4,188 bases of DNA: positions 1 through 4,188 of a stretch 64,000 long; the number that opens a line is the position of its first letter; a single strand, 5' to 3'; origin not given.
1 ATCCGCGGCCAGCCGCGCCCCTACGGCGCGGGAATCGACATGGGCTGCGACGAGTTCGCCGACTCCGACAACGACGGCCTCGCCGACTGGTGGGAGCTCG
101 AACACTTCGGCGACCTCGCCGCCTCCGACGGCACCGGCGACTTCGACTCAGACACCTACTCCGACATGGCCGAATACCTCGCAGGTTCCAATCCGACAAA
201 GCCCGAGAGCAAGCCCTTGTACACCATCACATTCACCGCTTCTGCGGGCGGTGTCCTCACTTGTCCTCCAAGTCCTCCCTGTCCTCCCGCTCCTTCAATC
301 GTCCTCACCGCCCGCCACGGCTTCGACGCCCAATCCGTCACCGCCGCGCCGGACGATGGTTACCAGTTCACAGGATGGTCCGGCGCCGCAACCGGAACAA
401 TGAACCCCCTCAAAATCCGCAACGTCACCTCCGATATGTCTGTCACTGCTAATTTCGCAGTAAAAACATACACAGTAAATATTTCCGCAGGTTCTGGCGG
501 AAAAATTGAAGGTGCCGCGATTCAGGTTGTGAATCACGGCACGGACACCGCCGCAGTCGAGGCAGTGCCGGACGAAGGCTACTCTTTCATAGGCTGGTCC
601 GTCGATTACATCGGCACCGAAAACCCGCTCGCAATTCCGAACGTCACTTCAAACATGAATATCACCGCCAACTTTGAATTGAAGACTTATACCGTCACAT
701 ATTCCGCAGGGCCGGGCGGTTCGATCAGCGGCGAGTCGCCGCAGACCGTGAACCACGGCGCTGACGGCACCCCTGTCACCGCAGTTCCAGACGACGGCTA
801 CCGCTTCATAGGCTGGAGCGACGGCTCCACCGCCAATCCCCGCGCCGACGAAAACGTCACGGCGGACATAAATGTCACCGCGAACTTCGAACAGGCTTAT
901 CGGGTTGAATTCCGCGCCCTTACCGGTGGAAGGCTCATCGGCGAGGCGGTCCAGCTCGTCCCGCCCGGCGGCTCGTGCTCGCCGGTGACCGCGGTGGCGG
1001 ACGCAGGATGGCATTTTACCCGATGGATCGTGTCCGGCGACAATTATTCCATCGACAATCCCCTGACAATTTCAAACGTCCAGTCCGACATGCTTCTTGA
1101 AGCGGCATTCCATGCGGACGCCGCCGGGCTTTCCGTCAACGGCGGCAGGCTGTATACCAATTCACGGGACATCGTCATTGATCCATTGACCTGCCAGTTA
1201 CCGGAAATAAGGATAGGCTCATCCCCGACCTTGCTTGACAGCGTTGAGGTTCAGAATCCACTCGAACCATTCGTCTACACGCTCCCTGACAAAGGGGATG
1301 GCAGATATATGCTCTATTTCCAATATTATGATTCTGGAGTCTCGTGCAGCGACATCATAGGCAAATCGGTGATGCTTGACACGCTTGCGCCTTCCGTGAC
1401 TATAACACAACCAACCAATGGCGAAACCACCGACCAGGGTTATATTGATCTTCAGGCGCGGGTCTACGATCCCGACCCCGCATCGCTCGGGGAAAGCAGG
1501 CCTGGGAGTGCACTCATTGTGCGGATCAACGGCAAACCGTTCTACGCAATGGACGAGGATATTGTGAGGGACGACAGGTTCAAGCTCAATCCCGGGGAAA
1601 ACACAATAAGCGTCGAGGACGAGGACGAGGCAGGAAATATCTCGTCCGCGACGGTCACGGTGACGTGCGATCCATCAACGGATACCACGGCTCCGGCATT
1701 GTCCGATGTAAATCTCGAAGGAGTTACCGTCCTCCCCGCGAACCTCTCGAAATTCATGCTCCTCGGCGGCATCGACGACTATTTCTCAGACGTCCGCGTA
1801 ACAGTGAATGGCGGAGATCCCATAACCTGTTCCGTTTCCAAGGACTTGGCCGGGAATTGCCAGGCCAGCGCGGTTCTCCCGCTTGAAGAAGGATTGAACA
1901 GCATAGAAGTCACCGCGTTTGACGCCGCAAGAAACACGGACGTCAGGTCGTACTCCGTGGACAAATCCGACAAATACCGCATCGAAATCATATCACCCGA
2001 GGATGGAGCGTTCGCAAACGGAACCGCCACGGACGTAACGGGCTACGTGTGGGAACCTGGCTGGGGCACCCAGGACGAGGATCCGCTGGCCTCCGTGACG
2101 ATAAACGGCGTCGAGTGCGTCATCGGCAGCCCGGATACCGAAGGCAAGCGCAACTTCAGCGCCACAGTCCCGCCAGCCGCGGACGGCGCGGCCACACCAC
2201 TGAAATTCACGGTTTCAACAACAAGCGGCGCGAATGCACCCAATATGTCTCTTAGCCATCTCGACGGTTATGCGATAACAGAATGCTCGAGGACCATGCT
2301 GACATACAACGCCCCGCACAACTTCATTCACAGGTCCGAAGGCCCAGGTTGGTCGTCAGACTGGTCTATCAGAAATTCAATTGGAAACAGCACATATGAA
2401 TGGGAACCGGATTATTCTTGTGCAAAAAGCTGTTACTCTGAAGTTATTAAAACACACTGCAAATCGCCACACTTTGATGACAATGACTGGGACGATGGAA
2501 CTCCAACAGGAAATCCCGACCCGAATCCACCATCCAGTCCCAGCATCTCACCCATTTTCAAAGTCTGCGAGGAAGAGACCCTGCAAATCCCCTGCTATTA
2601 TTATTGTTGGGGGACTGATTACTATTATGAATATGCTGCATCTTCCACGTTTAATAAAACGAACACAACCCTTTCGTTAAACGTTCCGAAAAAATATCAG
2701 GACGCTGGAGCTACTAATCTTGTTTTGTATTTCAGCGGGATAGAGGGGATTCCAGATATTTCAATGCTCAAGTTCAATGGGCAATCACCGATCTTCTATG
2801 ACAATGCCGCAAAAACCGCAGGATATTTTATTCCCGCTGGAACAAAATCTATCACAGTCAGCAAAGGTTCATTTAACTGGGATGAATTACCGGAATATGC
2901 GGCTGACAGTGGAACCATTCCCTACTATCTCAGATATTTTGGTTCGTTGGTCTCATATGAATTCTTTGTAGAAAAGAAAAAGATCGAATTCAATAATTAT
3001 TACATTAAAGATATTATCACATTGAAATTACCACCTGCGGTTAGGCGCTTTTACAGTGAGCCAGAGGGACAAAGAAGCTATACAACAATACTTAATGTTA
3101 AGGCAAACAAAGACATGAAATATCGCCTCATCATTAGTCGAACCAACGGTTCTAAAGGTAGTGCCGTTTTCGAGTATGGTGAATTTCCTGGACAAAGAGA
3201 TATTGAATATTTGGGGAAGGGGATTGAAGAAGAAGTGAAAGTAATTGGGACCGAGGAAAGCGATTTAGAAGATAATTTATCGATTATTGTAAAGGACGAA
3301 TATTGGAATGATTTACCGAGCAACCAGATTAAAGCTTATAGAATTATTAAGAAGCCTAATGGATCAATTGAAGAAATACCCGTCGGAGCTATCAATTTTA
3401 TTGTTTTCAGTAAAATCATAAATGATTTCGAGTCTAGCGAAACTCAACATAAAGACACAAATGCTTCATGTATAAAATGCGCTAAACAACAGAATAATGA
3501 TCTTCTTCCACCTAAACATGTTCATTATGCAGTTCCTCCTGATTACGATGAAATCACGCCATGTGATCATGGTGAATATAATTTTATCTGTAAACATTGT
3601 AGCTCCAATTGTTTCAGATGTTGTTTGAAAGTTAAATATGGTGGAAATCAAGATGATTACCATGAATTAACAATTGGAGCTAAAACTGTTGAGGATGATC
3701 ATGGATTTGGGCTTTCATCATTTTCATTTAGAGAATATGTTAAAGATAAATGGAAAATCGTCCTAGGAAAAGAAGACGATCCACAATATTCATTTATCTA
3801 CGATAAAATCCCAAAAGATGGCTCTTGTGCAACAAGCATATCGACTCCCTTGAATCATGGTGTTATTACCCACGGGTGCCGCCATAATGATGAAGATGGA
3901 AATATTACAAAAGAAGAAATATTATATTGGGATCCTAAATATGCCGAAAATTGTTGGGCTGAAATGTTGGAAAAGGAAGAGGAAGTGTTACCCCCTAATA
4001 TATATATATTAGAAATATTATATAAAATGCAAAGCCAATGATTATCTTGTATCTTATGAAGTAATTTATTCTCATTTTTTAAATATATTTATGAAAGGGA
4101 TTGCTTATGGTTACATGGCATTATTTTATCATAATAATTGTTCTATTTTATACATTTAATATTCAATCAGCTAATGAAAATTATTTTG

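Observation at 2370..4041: In-frame GC-to-AT compositional junction: the last ~555 codons of a giant surface protein look like a foreign C-terminal cassette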

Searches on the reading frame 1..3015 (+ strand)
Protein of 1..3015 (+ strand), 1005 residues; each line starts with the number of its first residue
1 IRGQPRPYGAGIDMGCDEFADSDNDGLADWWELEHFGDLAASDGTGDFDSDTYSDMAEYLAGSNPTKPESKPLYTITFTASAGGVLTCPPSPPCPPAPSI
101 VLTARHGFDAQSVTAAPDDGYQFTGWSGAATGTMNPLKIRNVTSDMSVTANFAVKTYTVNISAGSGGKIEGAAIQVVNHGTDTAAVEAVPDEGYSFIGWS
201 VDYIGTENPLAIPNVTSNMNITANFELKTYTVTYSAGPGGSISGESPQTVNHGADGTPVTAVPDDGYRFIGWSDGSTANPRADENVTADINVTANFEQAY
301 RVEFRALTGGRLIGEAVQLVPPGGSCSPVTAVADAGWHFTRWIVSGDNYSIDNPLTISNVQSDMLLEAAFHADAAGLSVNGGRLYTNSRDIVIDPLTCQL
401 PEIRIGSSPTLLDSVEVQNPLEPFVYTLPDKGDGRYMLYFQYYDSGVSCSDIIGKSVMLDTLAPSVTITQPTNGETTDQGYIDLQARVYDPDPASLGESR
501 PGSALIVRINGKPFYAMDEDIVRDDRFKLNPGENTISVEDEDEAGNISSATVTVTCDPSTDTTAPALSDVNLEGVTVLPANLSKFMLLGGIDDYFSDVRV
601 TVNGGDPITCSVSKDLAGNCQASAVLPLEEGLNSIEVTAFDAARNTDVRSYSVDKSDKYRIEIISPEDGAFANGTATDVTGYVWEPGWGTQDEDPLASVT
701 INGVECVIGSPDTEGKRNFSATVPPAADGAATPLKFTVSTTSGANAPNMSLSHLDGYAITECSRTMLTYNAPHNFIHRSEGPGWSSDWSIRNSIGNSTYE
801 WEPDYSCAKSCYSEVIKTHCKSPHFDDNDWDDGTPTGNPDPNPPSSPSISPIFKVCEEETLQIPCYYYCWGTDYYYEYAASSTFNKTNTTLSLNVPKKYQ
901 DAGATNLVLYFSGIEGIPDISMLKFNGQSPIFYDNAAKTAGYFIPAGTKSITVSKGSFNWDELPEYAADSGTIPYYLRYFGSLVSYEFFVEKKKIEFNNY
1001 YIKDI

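Call 20: find_homologous_proteins(query=window:1-3015:+)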
Query window:1-3015:+ (1005 aa): 680 proteins with E <= 0.001 among 8000 candidates; the best 120 are listed.
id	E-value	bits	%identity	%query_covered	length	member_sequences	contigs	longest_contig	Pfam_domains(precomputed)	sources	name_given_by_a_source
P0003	0.0e+0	1018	47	30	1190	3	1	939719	PF09479.17,PF18998.7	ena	-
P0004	6.6e-271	920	52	27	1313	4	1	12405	PF09479.17,PF13205.13,PF07603.18,PF18998.7,PF21817.4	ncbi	ncbi:MAG: InlB B-repeat-containing protein [Candidatus Adiutricales bacterium]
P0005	2.2e-265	902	45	31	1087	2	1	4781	PF09479.17,PF14192.13,PF18998.7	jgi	jgi:uncharacterized repeat protein (TIGR02543 family)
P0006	2.4e-249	849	48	30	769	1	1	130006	PF09479.17,PF18998.7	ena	-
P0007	8.9e-247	840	47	31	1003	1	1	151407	PF09479.17,PF18998.7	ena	-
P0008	7.2e-246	837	44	32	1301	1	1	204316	PF09479.17,PF18998.7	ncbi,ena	-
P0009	7.9e-232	791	45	31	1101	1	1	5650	PF09479.17,PF00404.25,PF18998.7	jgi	jgi:hypothetical protein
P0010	1.0e-231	790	46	30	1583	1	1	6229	PF09479.17,PF13385.14,PF18998.7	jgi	jgi:hypothetical protein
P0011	1.5e-231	790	48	30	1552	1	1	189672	PF09479.17,PF18998.7,PF12913.14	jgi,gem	-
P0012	1.6e-215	737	50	30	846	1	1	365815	PF09479.17,PF18998.7,PF24705.2,PF21817.4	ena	-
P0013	1.8e-212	727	43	29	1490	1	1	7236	PF09479.17,PF17957.8,PF10342.16,PF18998.7,PF03781.23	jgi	jgi:uncharacterized repeat protein (TIGR02543 family)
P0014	9.1e-212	724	42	31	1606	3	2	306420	PF09479.17,PF18998.7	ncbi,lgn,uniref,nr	ncbi:MAG: InlB B-repeat-containing protein [Alcanivorax sp.]|uniref:InlB B-repeat-containing protein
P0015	7.3e-211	721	42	30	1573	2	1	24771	PF09479.17,PF17957.8,PF10342.16,PF18998.7,PF03781.23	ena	-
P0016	7.5e-203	695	46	30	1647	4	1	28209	PF09479.17,PF17164.11,PF18998.7,PF00041.28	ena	-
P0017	2.0e-198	680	43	27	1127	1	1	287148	PF09479.17,PF18998.7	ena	-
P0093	1.3e-103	366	35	70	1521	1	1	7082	PF09479.17,PF13385.14,PF18998.7,PF19077.7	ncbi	ncbi:MAG: InlB B-repeat-containing protein, partial [Victivallales bacterium]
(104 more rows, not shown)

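Call 75: find_encoding_contigs(protein=P0093, flank=3000, max_places=2)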
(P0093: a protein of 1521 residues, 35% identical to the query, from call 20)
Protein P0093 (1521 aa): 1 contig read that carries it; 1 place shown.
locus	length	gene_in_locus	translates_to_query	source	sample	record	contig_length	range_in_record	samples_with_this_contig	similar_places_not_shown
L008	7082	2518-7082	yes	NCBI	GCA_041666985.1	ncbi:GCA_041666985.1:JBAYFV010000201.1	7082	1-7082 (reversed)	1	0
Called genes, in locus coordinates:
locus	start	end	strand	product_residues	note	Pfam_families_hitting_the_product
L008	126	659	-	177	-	PF01252:Peptidase_A8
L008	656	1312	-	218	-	PF01258:zf-dskA_traR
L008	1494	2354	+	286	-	PF02811:PHP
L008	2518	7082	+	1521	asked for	PF13385:Laminin_G_3, PF09479:Flg_new (faint), PF19077:Big_13 (faint), PF18998:Flg_new_2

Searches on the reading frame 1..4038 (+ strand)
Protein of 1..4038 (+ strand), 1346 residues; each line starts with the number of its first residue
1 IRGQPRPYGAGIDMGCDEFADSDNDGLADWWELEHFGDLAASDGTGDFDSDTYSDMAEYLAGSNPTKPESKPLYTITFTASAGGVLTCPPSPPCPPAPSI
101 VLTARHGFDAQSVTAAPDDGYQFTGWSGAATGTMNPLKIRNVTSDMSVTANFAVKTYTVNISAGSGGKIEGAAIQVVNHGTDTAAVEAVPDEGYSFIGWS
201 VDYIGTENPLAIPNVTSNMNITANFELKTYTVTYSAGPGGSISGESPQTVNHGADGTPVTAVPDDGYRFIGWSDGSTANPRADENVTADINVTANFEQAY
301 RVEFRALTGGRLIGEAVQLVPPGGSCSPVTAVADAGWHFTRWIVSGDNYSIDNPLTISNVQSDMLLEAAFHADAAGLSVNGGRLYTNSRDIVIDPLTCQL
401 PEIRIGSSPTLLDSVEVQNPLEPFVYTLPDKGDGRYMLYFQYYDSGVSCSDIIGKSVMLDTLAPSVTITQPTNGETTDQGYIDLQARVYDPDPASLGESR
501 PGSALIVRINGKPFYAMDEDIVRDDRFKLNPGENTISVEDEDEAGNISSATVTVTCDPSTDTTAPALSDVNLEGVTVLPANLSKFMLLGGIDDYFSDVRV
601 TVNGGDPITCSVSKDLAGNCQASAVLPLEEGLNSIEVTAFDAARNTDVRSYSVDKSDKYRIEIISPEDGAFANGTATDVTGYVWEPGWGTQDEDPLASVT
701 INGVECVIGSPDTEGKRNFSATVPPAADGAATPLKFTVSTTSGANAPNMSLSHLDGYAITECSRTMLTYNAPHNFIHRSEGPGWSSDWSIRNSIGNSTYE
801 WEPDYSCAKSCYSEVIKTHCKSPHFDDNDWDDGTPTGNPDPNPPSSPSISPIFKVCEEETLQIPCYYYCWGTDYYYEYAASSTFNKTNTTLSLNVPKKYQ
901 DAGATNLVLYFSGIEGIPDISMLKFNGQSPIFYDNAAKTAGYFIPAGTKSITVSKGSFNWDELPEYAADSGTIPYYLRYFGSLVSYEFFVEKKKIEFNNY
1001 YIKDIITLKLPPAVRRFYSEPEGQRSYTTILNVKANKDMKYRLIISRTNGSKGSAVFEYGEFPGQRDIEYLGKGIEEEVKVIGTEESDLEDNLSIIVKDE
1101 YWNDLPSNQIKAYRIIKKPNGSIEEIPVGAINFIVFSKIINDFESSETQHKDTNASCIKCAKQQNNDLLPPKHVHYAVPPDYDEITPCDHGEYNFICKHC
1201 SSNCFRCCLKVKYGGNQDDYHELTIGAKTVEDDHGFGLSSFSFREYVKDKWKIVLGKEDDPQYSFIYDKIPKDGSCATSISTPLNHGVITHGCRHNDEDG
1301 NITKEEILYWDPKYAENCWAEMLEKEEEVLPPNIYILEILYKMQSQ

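Call 8: search_protein_families(library=pfam, proteins=[window:1-4038:+], max_evalue=0.1)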
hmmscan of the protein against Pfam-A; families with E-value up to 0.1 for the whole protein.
window:1-4038:+ (1346 aa): 6 families
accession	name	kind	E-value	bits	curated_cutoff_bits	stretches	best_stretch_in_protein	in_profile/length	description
PF18998.6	Flg_new_2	-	2.8e-44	149.4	23.6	4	230-298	1-71/73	Divergent InlB B-repeat domain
PF09479.16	Flg_new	-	1.4e-16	60.8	27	3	230-294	1-64/65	Listeria-Bacteroides repeat domain (List_Bact_rpt)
PF09136.16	Glucodextran_B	-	4e-10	39.9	27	2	464-557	1-82/83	Glucodextranase, domain B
PF19077.6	Big_13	-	2.9e-06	28.2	27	0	528-557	71-101/102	Bacterial Ig-like domain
PF18884.5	TSP3_bac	-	0.0052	17.1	25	0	21-35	1-15/22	Bacterial TSP3 repeat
PF12733.13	Cadherin-like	-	0.059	14.3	24.2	0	507-554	42-86/89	Cadherin-like beta sandwich domain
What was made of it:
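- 1..2366 (+): GC-rich stalk of the giant surface protein; its N-terminus lies outside the window. It holds a sub-threshold TSP3-like motif, four InlB B-repeats (about aa 75-370) and Ig-like domains (aa 371-789). Pfam Flg_new_2 E 2.8e-44 in 4 stretches, and Glucodextran_B/Big_13 at aa 464-557 (call 8).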

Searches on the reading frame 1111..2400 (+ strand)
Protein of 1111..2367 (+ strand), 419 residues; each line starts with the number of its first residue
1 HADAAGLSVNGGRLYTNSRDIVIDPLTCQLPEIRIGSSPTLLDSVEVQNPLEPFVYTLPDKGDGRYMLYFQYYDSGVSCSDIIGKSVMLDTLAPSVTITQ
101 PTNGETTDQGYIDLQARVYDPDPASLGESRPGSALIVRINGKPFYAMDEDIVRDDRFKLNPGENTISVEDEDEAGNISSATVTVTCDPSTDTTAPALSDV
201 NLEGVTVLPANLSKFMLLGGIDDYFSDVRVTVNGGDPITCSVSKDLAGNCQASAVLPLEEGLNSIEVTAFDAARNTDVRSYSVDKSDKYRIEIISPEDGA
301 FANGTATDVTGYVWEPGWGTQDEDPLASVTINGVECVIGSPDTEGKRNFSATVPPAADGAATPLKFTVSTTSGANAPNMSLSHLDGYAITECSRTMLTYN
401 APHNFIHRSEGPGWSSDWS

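Call 40: find_homologous_proteins(query=window:1111-2367:+)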
Query window:1111-2367:+ (419 aa): 1 proteins with E <= 0.001 among 8000 candidates.
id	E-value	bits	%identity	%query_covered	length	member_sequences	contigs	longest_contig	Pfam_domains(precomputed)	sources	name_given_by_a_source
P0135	2.4e-6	45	26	64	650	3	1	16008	PF27332.1,PF02494.23,PF13750.13,PF09136.17,PF19077.7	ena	-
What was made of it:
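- Tried and rejected: Searching with aa 371-789 gave one weak hit (call 40).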

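Call 42: find_related_loci(query=A3, collection=metagenome_contigs, flank=10000)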
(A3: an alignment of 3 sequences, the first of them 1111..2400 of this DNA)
Query A3 (430 aa) in metagenome_contigs; peptide patterns used: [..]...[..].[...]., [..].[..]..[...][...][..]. (x = any residue, [..] = any of these).
600 stretches matched a pattern, but none encodes a relative of the query by tblastn (E <= 1e-3).
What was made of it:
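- On Polymorphic toxin system: Further stalk searches returned nothing useful (calls 40, 42).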
